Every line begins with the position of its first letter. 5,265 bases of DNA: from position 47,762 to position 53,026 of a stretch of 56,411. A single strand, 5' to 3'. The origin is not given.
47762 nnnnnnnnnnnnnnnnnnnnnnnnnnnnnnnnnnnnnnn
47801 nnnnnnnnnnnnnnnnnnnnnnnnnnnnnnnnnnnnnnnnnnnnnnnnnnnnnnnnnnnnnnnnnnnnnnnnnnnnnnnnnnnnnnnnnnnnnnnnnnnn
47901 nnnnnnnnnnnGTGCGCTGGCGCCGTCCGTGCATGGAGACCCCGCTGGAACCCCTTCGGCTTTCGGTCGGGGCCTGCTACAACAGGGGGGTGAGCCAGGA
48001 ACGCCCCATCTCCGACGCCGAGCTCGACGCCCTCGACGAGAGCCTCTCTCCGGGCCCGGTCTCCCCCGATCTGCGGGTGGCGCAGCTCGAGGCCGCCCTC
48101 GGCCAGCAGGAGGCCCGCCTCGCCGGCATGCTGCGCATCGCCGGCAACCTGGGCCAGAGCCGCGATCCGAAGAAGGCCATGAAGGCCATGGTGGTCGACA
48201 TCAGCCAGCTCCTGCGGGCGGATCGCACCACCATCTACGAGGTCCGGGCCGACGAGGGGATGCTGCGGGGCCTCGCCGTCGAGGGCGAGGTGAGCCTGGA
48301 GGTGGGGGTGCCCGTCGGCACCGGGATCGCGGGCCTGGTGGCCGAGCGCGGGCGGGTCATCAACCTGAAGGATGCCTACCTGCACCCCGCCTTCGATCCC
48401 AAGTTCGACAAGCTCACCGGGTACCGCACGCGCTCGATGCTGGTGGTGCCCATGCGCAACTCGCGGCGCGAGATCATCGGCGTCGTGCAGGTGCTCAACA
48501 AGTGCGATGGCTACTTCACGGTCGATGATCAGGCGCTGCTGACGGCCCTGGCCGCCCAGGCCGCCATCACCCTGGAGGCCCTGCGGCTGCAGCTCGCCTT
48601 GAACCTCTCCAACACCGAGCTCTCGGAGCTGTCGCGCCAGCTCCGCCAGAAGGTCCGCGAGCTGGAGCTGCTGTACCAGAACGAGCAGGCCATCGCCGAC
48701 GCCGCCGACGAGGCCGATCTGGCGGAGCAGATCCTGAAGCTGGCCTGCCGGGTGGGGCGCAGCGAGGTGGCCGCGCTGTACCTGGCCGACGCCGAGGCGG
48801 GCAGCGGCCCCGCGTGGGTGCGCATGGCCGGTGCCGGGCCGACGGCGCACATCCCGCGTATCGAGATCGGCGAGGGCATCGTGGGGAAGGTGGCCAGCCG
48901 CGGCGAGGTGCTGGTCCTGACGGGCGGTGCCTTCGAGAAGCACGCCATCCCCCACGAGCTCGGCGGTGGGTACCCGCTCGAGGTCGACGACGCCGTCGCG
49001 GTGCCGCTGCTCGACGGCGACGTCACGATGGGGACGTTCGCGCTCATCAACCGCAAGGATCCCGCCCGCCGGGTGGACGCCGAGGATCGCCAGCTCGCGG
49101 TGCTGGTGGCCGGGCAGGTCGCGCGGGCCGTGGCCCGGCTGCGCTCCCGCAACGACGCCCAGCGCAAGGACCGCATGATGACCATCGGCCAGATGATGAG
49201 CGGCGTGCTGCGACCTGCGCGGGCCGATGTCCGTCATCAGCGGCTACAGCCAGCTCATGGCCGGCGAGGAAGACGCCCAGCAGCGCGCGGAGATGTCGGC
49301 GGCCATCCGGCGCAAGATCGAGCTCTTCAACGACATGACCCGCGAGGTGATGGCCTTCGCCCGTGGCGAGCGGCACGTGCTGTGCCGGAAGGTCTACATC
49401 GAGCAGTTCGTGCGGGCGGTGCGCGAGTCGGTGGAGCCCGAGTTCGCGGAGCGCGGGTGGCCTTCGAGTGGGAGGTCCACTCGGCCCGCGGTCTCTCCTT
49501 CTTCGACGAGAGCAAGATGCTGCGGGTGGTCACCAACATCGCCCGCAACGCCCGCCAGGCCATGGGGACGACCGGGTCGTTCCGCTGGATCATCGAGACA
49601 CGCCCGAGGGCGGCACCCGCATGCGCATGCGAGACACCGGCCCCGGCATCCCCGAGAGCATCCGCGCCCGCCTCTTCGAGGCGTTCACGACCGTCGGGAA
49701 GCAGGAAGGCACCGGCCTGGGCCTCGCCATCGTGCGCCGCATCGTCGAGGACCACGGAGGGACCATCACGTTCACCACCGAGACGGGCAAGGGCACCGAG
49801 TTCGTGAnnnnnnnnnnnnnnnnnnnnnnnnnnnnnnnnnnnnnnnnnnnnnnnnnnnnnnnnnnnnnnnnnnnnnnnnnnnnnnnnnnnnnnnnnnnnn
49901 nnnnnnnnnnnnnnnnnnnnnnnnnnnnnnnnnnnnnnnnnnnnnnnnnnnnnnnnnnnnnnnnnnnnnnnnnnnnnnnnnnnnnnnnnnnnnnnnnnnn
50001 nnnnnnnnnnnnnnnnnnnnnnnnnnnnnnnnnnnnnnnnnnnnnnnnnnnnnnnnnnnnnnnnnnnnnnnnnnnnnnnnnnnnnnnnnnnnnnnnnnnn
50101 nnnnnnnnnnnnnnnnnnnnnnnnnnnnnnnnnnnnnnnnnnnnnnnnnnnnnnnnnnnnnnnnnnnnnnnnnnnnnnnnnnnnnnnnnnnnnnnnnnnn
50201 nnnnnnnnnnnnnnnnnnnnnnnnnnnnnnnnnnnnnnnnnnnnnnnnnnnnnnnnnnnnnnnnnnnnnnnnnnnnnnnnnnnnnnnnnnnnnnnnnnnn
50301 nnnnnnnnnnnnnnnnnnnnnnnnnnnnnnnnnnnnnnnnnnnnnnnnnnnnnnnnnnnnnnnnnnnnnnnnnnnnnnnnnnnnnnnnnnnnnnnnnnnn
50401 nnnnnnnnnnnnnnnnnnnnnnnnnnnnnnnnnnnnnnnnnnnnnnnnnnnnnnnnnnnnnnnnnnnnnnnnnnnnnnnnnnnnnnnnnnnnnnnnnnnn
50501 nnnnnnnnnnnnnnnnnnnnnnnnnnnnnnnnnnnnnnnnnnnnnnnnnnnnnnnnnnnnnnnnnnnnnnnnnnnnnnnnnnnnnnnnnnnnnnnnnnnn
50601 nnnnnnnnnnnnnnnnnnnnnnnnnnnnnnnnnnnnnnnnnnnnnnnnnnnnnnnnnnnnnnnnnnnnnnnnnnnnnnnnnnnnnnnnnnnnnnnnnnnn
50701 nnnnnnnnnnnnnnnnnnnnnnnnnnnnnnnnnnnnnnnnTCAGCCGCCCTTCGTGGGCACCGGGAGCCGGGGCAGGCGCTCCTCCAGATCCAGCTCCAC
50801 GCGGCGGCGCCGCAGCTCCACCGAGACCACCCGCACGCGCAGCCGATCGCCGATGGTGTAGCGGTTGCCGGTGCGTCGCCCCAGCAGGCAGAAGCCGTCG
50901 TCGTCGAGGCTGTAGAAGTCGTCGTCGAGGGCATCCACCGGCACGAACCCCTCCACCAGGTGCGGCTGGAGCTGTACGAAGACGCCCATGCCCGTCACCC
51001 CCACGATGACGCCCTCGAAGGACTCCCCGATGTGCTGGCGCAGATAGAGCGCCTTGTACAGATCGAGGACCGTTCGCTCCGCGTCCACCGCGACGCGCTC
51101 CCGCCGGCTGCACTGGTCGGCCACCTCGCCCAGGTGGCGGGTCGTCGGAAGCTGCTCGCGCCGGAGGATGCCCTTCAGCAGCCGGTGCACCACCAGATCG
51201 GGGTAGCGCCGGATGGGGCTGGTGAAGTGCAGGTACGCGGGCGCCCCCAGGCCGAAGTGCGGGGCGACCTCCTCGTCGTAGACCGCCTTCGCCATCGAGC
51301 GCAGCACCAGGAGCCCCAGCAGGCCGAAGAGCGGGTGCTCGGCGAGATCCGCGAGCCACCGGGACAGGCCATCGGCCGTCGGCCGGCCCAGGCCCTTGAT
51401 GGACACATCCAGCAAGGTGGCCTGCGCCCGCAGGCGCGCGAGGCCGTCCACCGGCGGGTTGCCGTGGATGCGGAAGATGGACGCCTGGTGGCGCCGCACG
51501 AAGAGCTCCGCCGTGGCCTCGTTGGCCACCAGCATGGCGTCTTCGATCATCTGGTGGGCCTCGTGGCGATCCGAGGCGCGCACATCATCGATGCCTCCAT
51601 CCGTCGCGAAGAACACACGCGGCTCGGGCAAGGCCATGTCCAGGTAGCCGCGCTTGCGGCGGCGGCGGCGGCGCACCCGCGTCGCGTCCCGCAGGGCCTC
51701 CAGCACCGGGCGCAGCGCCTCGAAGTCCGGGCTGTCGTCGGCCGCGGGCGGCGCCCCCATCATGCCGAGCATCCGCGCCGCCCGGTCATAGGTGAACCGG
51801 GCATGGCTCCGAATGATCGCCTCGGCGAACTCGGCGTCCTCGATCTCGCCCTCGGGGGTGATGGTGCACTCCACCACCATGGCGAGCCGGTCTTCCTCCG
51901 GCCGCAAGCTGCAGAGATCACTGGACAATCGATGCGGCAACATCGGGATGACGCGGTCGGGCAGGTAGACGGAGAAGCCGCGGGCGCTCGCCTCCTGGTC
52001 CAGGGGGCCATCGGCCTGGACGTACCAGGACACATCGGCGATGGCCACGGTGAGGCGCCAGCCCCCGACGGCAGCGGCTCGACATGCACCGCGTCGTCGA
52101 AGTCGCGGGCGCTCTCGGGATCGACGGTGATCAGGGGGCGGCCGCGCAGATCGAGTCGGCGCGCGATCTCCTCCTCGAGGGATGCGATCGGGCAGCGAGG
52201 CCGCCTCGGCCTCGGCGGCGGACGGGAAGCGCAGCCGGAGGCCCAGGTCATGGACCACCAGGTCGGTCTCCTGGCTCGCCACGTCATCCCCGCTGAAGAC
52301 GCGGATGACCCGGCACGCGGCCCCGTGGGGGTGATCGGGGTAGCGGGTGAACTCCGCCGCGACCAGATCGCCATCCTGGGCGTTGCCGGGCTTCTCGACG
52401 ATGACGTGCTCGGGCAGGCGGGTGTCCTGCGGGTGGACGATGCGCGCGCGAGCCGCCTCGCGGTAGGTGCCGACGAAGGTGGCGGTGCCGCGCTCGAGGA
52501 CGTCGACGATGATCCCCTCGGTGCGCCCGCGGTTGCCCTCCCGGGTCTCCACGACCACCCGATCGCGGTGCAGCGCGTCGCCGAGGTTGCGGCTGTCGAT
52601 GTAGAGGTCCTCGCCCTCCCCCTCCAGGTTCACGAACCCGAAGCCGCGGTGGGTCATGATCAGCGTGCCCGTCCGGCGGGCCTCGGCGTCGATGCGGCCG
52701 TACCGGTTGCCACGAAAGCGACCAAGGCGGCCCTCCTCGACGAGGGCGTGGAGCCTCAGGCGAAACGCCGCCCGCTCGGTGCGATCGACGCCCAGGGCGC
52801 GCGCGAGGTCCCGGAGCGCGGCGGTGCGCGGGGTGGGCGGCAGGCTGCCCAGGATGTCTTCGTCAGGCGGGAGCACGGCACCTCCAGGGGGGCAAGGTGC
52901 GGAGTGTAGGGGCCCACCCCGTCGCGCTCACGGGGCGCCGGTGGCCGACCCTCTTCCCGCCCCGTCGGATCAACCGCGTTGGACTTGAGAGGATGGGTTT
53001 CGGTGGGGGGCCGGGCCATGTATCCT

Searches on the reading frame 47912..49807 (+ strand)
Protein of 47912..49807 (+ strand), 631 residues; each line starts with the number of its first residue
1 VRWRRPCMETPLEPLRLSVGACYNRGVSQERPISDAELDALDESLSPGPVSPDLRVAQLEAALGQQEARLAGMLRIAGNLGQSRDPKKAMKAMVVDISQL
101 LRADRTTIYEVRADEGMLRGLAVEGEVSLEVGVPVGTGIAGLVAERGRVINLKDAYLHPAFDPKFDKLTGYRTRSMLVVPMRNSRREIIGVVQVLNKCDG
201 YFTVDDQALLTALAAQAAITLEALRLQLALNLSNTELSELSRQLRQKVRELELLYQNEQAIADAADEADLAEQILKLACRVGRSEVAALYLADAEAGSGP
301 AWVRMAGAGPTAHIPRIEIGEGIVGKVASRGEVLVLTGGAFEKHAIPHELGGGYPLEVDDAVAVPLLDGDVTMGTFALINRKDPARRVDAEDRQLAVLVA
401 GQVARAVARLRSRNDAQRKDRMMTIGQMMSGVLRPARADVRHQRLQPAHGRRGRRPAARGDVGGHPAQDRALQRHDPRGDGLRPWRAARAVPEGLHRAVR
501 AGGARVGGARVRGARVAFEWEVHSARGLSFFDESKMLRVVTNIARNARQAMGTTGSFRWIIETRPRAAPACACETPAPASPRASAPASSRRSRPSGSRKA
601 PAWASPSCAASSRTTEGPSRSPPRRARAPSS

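Call 64: search_protein_families(library=pfam, proteins=[window:47912-49807:+], max_evalue=0.0001)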
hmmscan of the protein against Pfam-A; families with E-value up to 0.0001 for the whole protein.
window:47912-49807:+ (631 aa): 3 families
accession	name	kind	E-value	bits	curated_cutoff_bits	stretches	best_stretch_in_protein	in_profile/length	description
PF01590.32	GAF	-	1.2e-30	107.1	22.4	2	86-221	2-133/133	GAF domain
PF13185.12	GAF_2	-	1.3e-23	84.1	28.6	2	264-407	1-135/136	GAF domain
PF13492.12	GAF_3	-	2.3e-17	64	27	2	89-222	5-128/129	GAF domain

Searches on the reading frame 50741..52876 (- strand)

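Call 64: search_protein_families(library=pfam, proteins=[window:50741-52876:-], max_evalue=0.0001)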
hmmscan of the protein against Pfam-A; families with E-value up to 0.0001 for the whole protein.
window:50741-52876:- (711 aa): 4 families
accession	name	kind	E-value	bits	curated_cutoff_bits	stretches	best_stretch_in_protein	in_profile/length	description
PF00773.25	RNB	-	2.7e-87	293.6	29.3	1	271-572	32-325/326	RNB domain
PF17876.7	CSD2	-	2.1e-12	47.4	26.2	1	147-218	2-74/74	Cold shock domain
PF08206.17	OB_RNB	-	6.9e-12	45.3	24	1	70-125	1-57/58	Ribonuclease B OB domain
PF00575.29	S1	-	1.3e-10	41.9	22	1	616-695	4-71/74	S1 RNA binding domain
